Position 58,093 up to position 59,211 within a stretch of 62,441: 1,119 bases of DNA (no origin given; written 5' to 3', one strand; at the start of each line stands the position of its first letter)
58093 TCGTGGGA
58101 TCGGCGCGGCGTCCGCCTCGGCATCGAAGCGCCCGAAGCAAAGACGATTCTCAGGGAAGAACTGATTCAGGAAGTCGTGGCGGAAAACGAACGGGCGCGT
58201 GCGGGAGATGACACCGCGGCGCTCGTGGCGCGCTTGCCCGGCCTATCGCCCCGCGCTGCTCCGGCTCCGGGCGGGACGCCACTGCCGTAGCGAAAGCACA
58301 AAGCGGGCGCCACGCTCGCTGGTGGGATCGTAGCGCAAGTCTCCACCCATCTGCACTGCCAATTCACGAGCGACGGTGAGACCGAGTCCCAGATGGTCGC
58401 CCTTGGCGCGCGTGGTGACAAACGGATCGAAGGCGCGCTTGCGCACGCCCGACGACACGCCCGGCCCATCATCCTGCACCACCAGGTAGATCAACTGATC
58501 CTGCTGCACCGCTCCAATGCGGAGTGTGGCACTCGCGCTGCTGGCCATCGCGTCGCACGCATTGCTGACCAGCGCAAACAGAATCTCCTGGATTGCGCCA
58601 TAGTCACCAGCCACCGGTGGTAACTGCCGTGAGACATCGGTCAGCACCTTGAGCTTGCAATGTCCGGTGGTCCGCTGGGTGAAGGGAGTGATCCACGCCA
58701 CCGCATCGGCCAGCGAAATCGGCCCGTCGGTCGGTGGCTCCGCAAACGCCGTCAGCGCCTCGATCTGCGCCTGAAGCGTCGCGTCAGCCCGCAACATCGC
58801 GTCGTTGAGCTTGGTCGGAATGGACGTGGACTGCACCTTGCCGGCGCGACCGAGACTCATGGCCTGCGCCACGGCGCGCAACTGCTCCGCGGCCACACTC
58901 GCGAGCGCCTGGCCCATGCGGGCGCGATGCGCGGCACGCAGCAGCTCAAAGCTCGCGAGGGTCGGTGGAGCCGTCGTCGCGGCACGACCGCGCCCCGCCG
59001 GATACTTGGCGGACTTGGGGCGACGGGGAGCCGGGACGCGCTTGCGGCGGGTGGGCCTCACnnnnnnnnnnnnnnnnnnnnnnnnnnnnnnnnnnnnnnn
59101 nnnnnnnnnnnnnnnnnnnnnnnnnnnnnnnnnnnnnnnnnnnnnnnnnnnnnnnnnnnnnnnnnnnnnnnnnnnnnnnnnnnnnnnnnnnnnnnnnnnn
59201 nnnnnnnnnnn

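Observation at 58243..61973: Sigma-28-driven stator operon motA-motB carries a coupled receiver/HD-GYP-like protein and a His-less kinase-like ATPase; every catalytic signature looks degenerate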

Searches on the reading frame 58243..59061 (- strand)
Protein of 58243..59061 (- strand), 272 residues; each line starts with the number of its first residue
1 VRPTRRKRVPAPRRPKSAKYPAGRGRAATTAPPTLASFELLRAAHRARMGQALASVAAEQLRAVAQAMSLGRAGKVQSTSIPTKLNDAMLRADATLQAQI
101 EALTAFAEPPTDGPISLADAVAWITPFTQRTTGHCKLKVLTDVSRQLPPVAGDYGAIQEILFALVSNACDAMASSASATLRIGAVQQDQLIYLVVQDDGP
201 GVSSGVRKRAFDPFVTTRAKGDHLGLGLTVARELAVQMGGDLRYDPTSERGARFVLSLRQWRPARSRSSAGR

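Call 3: search_protein_families(library=pfam, proteins=[window:58243-59061:-], max_evalue=1)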
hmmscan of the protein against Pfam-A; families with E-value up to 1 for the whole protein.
window:58243-59061:- (272 aa): 3 families
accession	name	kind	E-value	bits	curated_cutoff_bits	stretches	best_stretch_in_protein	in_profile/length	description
PF02518.31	HATPase_c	-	2.3e-18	67.1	26.4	1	153-259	2-108/111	Histidine kinase-, DNA gyrase B-, and HSP90-like ATPase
PF14501.12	HATPase_c_5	-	0.084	13.2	22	1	157-246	6-90/102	GHKL domain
PF13589.12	HATPase_c_3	-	0.2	12.1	25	1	160-204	6-47/137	Histidine kinase-, DNA gyrase B-, and HSP90-like ATPase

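Call 4: search_protein_families(library=ncbifam, proteins=[window:58243-59061:-], max_evalue=1)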
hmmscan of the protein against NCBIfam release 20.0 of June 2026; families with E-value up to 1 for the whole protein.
window:58243-59061:- (272 aa): 70 families (the best 25 are shown)
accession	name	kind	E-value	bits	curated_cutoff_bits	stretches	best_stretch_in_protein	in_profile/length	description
NF008468.0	PRK11360.1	equivalog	3.1e-24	85.3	646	1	77-259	425-607/616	two-component system sensor histidine kinase AtoS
TIGR02938.1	nifL_nitrog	equivalog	1.3e-18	66.8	242.45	1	145-259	376-493/494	nitrogen fixation negative regulator NifL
NF010411.0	PRK13837.1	equivalog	4e-16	58.2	647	1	148-258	552-673/828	two-component system VirA-like sensor kinase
NF047794.1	HisKinPtgB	equivalog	4.9e-16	58.1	1000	1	39-259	432-654/656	two-component system sensor histidine kinase PgtB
NF046026.1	HisKinCckACaul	equivalog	2.8e-15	55.5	1000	1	137-260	393-532/678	cell cycle histidine kinase CckA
NF008543.0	PRK11466.1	equivalog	2.1e-14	52.4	982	1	136-260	540-662/914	TMAO reductase system sensor histidine kinase/response regulator TorS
NF007688.0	PRK10364.1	equivalog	4.7e-14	52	479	1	137-258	332-449/460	two-component system sensor histidine kinase ZraS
TIGR02916.1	PEP_his_kin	equivalog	1.1e-13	50.7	300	1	136-258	560-678/679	XrtA/PEP-CTERM system histidine kinase PrsK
NF007898.0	PRK10604.1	equivalog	1.3e-13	51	478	1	116-263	278-426/433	two-component system sensor histidine kinase RstB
NF011874.0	PRK15347.1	equivalog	1.3e-13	49.9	852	1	153-258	510-612/921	two component system sensor kinase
TIGR02956.1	TMAO_torS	equivalog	1.6e-13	49.7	676.5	1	137-263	559-685/967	TMAO reductase system sensor histidine kinase/response regulator TorS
NF041777.1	sens_FixL_Rhizob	equivalog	5e-13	48.5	850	1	150-258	372-479/485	sensor protein FixL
NF046020.1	HisKinCckABruc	equivalog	5.8e-13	47.6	1000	1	115-263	550-710/868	cell cycle histidine kinase CckA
NF038348.1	T2SS_HK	subfamily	1.6e-11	43.3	450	1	94-258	409-571/574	histidine kinase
NF040750.1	tetrathio_HK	equivalog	1.8e-11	43.3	750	1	129-244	430-538/555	tetrathionate respiration histidine kinase TtrS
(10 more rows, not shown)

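Call 8: find_homologous_proteins(query=window:58243-59061:-, max_evalue=0.001)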
Query window:58243-59061:- (272 aa): 107 proteins with E <= 0.001 among 7587 candidates.
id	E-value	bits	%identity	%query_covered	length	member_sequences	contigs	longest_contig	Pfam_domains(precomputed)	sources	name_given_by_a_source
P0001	1.5e-137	475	100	82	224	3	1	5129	PF02518.32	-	-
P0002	9.0e-51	191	42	83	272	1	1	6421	PF02518.32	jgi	jgi:C4-dicarboxylate-specific signal transduction histidine kinase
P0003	1.8e-50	190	43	96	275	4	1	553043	PF02518.32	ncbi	ncbi:MAG TPA: ATP-binding protein [Gemmatimonadales bacterium]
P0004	5.8e-42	162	41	99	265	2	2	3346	PF02518.32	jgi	jgi:signal transduction histidine kinase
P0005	3.1e-41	160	38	96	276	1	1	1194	PF02518.32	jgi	-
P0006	2.3e-40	157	40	84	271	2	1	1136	PF02518.32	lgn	-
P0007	4.8e-35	139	36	97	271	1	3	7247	PF02518.32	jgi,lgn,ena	-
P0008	5.1e-21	93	35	81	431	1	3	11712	PF13185.13,PF01590.33,PF02518.32,PF13492.13,PF00512.32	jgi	jgi:C4-dicarboxylate-specific signal transduction histidine kinase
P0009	1.0e-19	89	39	57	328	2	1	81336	PF13185.13,PF01590.33,PF02518.32,PF00512.32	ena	-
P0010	2.1e-18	85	37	57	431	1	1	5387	PF13185.13,PF01590.33,PF02518.32,PF13492.13,PF00512.32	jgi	jgi:C4-dicarboxylate-specific signal transduction histidine kinase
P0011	6.8e-17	80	30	85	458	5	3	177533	PF00672.31,PF02518.32,PF00512.32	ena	-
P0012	1.9e-16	78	32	84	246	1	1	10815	PF02518.32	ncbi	-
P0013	5.2e-16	77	39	47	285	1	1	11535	PF02518.32,PF00072.31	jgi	jgi:two-component system NtrC family sensor kinase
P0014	6.2e-16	77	29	85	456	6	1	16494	PF00672.31,PF02518.32,PF00512.32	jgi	jgi:two-component system, NtrC family, sensor kinase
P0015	2.2e-14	72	32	81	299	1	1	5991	PF02518.32,PF00512.32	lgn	-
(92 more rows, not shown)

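Call 16: find_encoding_contigs(protein=P0003, flank=8000, max_places=3)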
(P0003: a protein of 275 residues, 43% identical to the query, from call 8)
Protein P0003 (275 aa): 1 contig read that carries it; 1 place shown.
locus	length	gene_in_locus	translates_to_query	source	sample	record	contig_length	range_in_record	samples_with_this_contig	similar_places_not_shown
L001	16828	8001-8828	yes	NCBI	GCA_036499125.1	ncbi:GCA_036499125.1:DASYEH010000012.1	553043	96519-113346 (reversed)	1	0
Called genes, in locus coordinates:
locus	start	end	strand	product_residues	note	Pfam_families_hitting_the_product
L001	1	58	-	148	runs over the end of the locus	PF01442:Apolipoprotein (weak)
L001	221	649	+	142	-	-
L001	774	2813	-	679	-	-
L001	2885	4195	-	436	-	PF00672:HAMP, PF00990:GGDEF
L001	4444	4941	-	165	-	-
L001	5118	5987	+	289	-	PF20560:MotA_N, PF01618:MotA_ExbB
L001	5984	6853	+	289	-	PF13677:MotB_plug, PF00691:OmpA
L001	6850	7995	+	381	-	PF13487:HD_5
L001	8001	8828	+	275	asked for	PF02518:HATPase_c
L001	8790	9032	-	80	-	PF02599:CsrA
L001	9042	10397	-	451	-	PF00460:Flg_bb_rod, PF22638:FlgK_D1, PF06429:Flg_bbr_C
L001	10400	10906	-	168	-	PF05130:FlgN (weak)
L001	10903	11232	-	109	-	PF10135:Rod-binding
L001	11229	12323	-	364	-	PF02119:FlgI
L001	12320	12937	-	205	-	PF02107:FlgH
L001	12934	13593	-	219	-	PF13144:ChapFlgA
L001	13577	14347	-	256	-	PF00460:Flg_bb_rod, PF22692:LlgE_F_G_D1, PF06429:Flg_bbr_C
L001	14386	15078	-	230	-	PF06429:Flg_bbr_C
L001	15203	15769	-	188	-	-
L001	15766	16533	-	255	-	PF13384:HTH_23 (faint), PF04542:Sigma70_r2, PF04539:Sigma70_r3 (weak), PF04545:Sigma70_r4, PF08281:Sigma70_r4_2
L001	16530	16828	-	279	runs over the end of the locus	PF01656:CbiA, PF02374:ArsA_ATPase (faint), PF09140:MipZ (weak), PF10609:ParA, PF13614:AAA_31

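Call 34: predict_structure(alignment_id=A1)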
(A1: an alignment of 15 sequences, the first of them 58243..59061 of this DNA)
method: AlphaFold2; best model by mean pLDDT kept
length: 272 residues; sequences in the alignment: 15
mean_pLDDT: 80.0   pTM: 0.74
mean pLDDT of the five models: 80.0, 77.6, 76.4, 74.6, 74.1
residues with pLDDT >= 90: 97; 70-90: 115; 50-70: 29; < 50: 31
segments of 3 or more residues with pLDDT < 50: 1-3, 7-11, 13-33
pLDDT, mean of each block of 10 residues (from residue 1): 48 44 42 66 90 84 81 67 80 83 80 87 84 74 95 93 92 87 96 95 87 78 82 95 92 96 71 46
secondary structure, 60 per line:
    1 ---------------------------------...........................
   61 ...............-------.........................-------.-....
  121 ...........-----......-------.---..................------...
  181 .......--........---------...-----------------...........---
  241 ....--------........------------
elements in order: H34-75 H83-107 H117-131 E137-142 H154-171 E178-187 E190-197 H227-237 E241-244 E253-260

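Call 41: fold_search(model_id=the predicted structure, library=pdb)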
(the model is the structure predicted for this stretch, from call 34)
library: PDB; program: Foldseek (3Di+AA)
matches with E <= 10: 761; with E <= 0.001: 347
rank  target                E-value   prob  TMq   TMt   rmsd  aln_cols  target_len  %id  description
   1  6rh0_B                8.1e-15  1.00  0.51  0.58   6.8       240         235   16  Revisiting pH-gated conformational switch. Complex HK853-RR468 pH 5.5 (released 2020-02-19)
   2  6rh8_A                1.4e-14  1.00  0.49  0.56   6.7       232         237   16  Revisiting pH-gated conformational switch. Complex HK853 mutant H260A -RR468 mutant D53A pH 5.3 (released 2020-02-19)
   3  6rh0_A                4.7e-14  1.00  0.49  0.57   6.8       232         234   16  Revisiting pH-gated conformational switch. Complex HK853-RR468 pH 5.5 (released 2020-02-19)
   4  9jfj_B                5.0e-14  1.00  0.51  0.60  16.8       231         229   19  Crystal structure of the cytoplasmic domain of ZraS in ADP-bound form (released 2025-03-26)
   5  5uht_A                5.3e-14  1.00  0.50  0.57   7.0       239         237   16  Structure of the Thermotoga maritima HK853-BeF3-RR468 complex at pH 5.0 (released 2017-12-27)
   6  6rh7_B                5.3e-14  1.00  0.49  0.56   7.0       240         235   16  Revisiting pH-gated conformational switch. Complex HK853 mutant H260A -RR468 mutant D53A pH 7.5 (released 2020-02-19)
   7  6rh7_A                6.3e-14  1.00  0.49  0.55   7.0       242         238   16  Revisiting pH-gated conformational switch. Complex HK853 mutant H260A -RR468 mutant D53A pH 7.5 (released 2020-02-19)
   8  4jav_B                7.5e-14  1.00  0.49  0.55   7.3       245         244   17  Structural basis of a rationally rewired protein-protein interface (HK853wt and RR468mutant V13P, L14I, I17M and N21V) (released 2013-09-04)
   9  8vc9_F                7.5e-14  1.00  0.49  0.36  17.2       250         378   22  Hybrid response regulator LvrB from Leptospira / phosphorylated REC form (released 2024-12-18)
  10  8a7f_A                9.5e-14  1.00  0.51  0.39  17.9       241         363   22  Crystal structure of a chimeric LOV-Histidine kinase SB2F1-I66R mutant (asymmetrical variant, trigonal form with long  (released 2024-01-10)
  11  8vc9_D                9.5e-14  1.00  0.46  0.34  16.7       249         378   22  Hybrid response regulator LvrB from Leptospira / phosphorylated REC form (released 2024-12-18)
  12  4gcz_A                1.1e-13  1.00  0.63  0.49   4.9       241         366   23  Structure of a blue-light photoreceptor (released 2013-06-19)
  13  6rfv_B                1.2e-13  1.00  0.49  0.57   6.9       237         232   16  Revisiting pH-gated conformational switch. Complex HK853-RR468 pH 7 (released 2020-02-19)
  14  6azr_A                1.3e-13  1.00  0.50  0.57   7.6       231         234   18  Crystal structure of the T264A HK853cp-BeF3-RR468 complex (released 2017-12-27)
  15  8vc9_B                1.3e-13  1.00  0.49  0.37  17.9       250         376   20  Hybrid response regulator LvrB from Leptospira / phosphorylated REC form (released 2024-12-18)
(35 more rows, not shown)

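Call 60: find_encoding_contigs(protein=P0007, flank=8000, max_places=2)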
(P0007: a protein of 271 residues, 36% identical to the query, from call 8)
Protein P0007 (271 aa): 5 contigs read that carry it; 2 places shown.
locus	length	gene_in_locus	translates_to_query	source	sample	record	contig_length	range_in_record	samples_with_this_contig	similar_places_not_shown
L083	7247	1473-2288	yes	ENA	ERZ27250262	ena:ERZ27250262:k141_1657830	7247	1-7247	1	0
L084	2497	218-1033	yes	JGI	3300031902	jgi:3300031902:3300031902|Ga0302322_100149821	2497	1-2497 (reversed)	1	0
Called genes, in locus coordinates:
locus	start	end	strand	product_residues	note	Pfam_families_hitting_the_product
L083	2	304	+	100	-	?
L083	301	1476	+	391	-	PF13487:HD_5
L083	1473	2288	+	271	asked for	PF02518:HATPase_c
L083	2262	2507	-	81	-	PF02599:CsrA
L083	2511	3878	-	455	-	PF00460:Flg_bb_rod, PF22638:FlgK_D1, PF06429:Flg_bbr_C (weak)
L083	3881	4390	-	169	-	PF05130:FlgN (weak)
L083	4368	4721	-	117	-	PF10135:Rod-binding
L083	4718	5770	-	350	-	PF02119:FlgI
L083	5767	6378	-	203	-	PF02107:FlgH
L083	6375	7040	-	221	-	PF13144:ChapFlgA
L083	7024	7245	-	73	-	?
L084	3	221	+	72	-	?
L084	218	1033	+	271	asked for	PF02518:HATPase_c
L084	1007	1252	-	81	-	PF02599:CsrA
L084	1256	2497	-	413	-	?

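Call 61: find_encoding_contigs(protein=P0002, flank=8000, max_places=2)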
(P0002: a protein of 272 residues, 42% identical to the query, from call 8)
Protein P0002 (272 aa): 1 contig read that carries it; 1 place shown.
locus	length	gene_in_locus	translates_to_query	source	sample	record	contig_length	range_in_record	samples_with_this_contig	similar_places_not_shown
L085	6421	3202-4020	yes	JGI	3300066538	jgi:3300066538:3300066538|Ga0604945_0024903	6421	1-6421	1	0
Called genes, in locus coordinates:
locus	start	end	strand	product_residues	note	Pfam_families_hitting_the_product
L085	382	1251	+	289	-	PF20560:MotA_N, PF01618:MotA_ExbB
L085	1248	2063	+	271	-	PF13677:MotB_plug, PF00691:OmpA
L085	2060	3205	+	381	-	PF13487:HD_5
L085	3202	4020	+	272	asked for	PF02518:HATPase_c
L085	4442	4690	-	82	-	PF02599:CsrA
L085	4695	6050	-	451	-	PF00460:Flg_bb_rod, PF22638:FlgK_D1, PF06429:Flg_bbr_C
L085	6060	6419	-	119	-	?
